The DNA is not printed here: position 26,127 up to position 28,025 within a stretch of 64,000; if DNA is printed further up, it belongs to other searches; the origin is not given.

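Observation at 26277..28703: PspA, FHA-GAF cyclase and Cache/HD-GYP operon, plus a paralogous FHA-GAF histidine kinase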

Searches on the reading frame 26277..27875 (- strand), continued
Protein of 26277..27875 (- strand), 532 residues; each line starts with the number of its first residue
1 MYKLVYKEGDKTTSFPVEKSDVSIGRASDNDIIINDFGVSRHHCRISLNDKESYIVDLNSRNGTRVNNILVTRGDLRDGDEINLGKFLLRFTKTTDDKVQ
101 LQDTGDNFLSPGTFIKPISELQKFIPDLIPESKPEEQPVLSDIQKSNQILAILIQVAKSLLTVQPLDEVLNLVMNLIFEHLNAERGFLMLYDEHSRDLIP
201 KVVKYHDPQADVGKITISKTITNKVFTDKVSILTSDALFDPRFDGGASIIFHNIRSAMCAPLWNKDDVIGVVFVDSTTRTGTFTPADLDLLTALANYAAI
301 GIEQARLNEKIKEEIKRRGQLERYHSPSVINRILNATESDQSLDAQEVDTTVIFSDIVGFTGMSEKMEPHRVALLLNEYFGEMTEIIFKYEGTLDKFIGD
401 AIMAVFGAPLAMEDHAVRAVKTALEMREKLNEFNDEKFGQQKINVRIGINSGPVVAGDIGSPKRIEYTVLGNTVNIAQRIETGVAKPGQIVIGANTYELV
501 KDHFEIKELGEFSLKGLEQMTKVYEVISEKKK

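Call 51: search_protein_families(library=pfam, proteins=[L053:6041-8665:+, L053:8678-9844:+, L053:9947-11617:+, L053:11614-12777:+, L029:6104-8731:+, L029:8750-9970:+, L029:10001-11620:+, L029:11617-14076:-], max_evalue=0.0001)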
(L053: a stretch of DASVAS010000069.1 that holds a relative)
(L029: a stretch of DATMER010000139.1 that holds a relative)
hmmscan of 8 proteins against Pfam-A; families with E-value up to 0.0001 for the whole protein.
L053:6041-8665:+ (874 aa): 5 families
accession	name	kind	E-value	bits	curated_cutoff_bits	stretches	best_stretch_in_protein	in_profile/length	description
PF00069.31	Pkinase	-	1.2e-51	176.1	31.7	1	612-860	2-253/263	Protein kinase domain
PF07714.23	PK_Tyr_Ser-Thr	-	1.8e-31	109.8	23.1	1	613-859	3-249/258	Protein tyrosine and serine/threonine kinase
PF14827.12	dCache_3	-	4.4e-14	53.1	25.7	1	49-279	2-227/239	Double sensory domain of two-component sensor kinase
PF00672.30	HAMP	-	2.8e-11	44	25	1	319-370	2-53/53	HAMP domain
PF17667.7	Pkinase_fungal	-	9.1e-05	21.8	24.1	0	728-802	306-383/387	Fungal protein kinase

L053:8678-9844:+ (388 aa): 5 families
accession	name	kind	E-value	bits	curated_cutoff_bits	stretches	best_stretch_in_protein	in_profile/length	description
PF13487.12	HD_5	-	1.1e-31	110.3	27.2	1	196-358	3-169/170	HD domain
PF01966.28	HD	-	6.7e-22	78.4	22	1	208-328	2-116/116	HD domain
PF13185.12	GAF_2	-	4.9e-19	69.3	28.6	1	38-176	2-135/136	GAF domain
PF01590.32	GAF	-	4.4e-18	66.5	22.4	1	39-173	1-130/133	GAF domain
PF13492.12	GAF_3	-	1.2e-05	26.2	27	1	40-178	2-129/129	GAF domain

L053:9947-11617:+ (556 aa): 6 families
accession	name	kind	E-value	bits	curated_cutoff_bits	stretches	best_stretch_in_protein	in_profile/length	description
PF00211.25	Guanylate_cyc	-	4.3e-24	85.5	21.9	1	369-546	7-179/183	Adenylate and Guanylate cyclase catalytic domain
PF00498.31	FHA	-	1.4e-18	67.5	20.7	1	40-103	1-67/67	FHA domain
PF16697.10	Yop-YscD_cpl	-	7.5e-18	65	33.2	1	26-110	3-91/94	Inner membrane component of T3SS, cytoplasmic domain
PF01590.32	GAF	-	1.2e-15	58.7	22.4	1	187-324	2-133/133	GAF domain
PF13185.12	GAF_2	-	1.5e-15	58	28.6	1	185-325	2-136/136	GAF domain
PF13492.12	GAF_3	-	5e-11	43.6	27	1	186-326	1-129/129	GAF domain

L053:11614-12777:+ (387 aa): 4 families
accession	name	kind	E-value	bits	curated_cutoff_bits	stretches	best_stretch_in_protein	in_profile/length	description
PF13304.12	AAA_21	-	6.8e-31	108.9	27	2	226-326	206-304/304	AAA domain, putative AbiEii toxin, Type IV TA system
PF13175.12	AAA_15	-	1.5e-15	58.1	32.1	2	3-50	1-50/374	AAA ATPase domain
PF02463.25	SMC_N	-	1.4e-07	31.6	40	1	3-47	1-47/220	RecF/RecN/SMC N terminal domain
PF13476.12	AAA_23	-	2.1e-07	32.3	27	1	6-46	1-41/201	AAA domain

L029:6104-8731:+ (875 aa): 5 families
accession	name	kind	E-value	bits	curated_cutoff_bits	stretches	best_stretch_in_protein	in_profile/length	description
PF00069.31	Pkinase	-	3.1e-51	174.7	31.7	1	613-866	2-258/263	Protein kinase domain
PF07714.23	PK_Tyr_Ser-Thr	-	6.3e-32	111.3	23.1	1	614-867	3-255/258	Protein tyrosine and serine/threonine kinase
PF00672.30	HAMP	-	2.9e-13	50.4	25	1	318-370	1-53/53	HAMP domain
PF14827.12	dCache_3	-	5.1e-11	43.1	25.7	1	48-279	2-227/239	Double sensory domain of two-component sensor kinase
PF17203.10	sCache_3_2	-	2.2e-06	28.2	28.4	0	65-192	7-129/140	Single cache domain 3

L029:8750-9970:+ (406 aa): 5 families
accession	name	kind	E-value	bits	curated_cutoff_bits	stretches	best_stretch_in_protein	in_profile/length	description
PF13487.12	HD_5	-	2.4e-34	119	27.2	1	214-373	3-166/170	HD domain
PF01966.28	HD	-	2.7e-21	76.5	22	1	226-346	2-116/116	HD domain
PF13185.12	GAF_2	-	6.3e-18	65.7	28.6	1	57-190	2-131/136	GAF domain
PF01590.32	GAF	-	9.7e-16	58.9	22.4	1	58-188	1-127/133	GAF domain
PF13492.12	GAF_3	-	4.6e-09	37.2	27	1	59-189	2-122/129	GAF domain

L029:10001-11620:+ (539 aa): 6 families
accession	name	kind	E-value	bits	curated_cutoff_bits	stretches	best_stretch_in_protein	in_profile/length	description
PF00211.25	Guanylate_cyc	-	2.3e-23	83.2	21.9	1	357-536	7-180/183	Adenylate and Guanylate cyclase catalytic domain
PF00498.31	FHA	-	5.7e-21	75.2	20.7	1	22-85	1-67/67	FHA domain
PF16697.10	Yop-YscD_cpl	-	3.6e-18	66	33.2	1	9-92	4-91/94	Inner membrane component of T3SS, cytoplasmic domain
PF01590.32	GAF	-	1e-16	62.1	22.4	1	175-311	3-133/133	GAF domain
PF13185.12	GAF_2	-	3.9e-15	56.7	28.6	1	173-312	3-136/136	GAF domain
PF13492.12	GAF_3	-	2e-10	41.6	27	1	174-313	2-129/129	GAF domain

L029:11617-14076:- (819 aa): 2 families
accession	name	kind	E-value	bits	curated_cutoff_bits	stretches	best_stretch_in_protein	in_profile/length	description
PF01476.26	LysM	-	9.5e-16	57.9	20.9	1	774-816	1-43/43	LysM domain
PF18979.5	DUF5715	-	2e-15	57.3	26.8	1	601-742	4-170/171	Family of unknown function (DUF5715)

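Call 55: find_encoding_contigs(protein=P0045, flank=8000, max_places=2)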
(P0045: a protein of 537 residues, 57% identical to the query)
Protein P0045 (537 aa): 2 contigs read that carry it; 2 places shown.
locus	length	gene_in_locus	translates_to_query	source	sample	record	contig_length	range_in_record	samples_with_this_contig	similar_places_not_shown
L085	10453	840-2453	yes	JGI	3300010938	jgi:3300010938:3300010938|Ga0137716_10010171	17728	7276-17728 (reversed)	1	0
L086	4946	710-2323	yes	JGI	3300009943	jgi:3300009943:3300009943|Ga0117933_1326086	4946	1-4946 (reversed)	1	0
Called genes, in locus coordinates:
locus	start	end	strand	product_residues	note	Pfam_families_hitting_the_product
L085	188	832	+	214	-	PF13505:OMP_b-brl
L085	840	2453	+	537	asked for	PF16697:Yop-YscD_cpl, PF00498:FHA, PF01590:GAF, PF13185:GAF_2, PF13492:GAF_3, PF00211:Guanylate_cyc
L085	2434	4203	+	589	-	PF02743:dCache_1, PF00672:HAMP, PF13487:HD_5, PF01966:HD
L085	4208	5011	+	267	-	PF23914:TPR_CcmH_CycH (faint), PF13424:TPR_12 (weak), PF00515:TPR_1 (weak), PF07719:TPR_2, PF13181:TPR_8 (weak), PF13432:TPR_16 (weak), PF14559:TPR_19, PF13431:TPR_17 (weak), +10 more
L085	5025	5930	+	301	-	PF02881:SRP54_N, PF00448:SRP54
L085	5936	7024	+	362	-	PF00383:dCMP_cyt_deam_1, PF14437:MafB19-deam (weak), PF01872:RibD_C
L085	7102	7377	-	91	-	PF12838:Fer4_7 (weak), PF12797:Fer4_2, PF12837:Fer4_6, PF13237:Fer4_10, PF00037:Fer4, PF13187:Fer4_9 (weak)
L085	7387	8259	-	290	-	PF01869:BcrAD_BadFG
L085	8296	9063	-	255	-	PF01869:BcrAD_BadFG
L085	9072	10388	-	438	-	PF06050:HGD-D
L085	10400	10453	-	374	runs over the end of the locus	PF06050:HGD-D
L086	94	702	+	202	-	PF13505:OMP_b-brl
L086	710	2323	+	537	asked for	PF16697:Yop-YscD_cpl, PF00498:FHA, PF01590:GAF, PF13185:GAF_2, PF13492:GAF_3, PF00211:Guanylate_cyc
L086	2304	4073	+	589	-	PF02743:dCache_1, PF00672:HAMP, PF13487:HD_5, PF01966:HD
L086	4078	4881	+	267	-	PF23914:TPR_CcmH_CycH (faint), PF13424:TPR_12 (weak), PF00515:TPR_1 (weak), PF07719:TPR_2, PF13181:TPR_8 (weak), PF13432:TPR_16 (weak), PF14559:TPR_19, PF13431:TPR_17 (weak), +10 more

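Call 56: find_encoding_contigs(protein=P0043, flank=8000, max_places=2)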
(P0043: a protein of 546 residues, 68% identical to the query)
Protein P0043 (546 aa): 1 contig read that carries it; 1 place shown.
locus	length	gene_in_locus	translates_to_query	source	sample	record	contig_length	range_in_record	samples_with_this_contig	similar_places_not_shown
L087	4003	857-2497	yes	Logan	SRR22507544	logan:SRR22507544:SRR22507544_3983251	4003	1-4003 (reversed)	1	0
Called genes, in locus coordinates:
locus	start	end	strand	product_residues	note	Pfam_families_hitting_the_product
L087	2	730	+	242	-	?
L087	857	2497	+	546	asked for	PF16697:Yop-YscD_cpl, PF00498:FHA, PF01590:GAF, PF13185:GAF_2, PF13492:GAF_3, PF00211:Guanylate_cyc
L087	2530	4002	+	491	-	?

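Call 57: find_encoding_contigs(protein=P0024, flank=8000, max_places=2)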
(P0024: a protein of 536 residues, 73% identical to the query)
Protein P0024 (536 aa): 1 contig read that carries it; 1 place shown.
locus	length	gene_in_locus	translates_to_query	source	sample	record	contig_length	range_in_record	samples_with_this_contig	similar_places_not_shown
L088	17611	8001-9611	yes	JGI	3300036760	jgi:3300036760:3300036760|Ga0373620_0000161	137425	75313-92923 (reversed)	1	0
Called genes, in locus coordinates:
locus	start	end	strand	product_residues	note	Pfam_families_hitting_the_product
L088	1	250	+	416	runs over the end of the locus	PF00072:Response_reg, PF00512:HisKA, PF02518:HATPase_c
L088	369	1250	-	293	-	PF13646:HEAT_2 (weak), PF03130:HEAT_PBS (faint), PF13513:HEAT_EZ (faint), PF13646:HEAT_2, PF02985:HEAT (faint), PF13646:HEAT_2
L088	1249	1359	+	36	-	-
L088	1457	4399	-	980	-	PF13435:Cytochrome_C554 (faint), PF22113:Mtrc-MtrF_II-IV_dom (faint), PF13442:Cytochrome_CBB3 (faint), PF02433:FixO (weak), PF00034:Cytochrom_C (weak)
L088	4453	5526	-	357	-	PF00032:Cytochrom_B_C (weak)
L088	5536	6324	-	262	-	PF00033:Cytochrome_B, PF14358:DUF4405 (weak), PF13631:Cytochrom_B_N_2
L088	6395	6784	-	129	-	PF00355:Rieske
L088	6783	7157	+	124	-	-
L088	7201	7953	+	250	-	PF04012:PspA_IM30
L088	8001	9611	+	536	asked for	PF16697:Yop-YscD_cpl, PF00498:FHA, PF13185:GAF_2, PF01590:GAF, PF13492:GAF_3, PF00211:Guanylate_cyc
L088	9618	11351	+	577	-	PF02743:dCache_1, PF22673:MCP-like_PDC_1 (weak), PF17201:Cache_3-Cache_2, PF00672:HAMP, PF01966:HD, PF13487:HD_5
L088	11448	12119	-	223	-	PF00109:ketoacyl-synt (weak)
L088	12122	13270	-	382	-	PF00109:ketoacyl-synt, PF08545:ACP_syn_III, PF02801:Ketoacyl-synt_C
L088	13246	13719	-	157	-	PF13279:4HBT_2, PF03061:4HBT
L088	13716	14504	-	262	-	PF22817:ApeP-like, PF07977:FabA (weak), PF22818:ApeI-like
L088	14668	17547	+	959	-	PF17131:TP_0789-like (faint)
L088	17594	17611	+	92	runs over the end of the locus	PF23297:ACP_SdgA_C (weak), PF00550:PP-binding (weak)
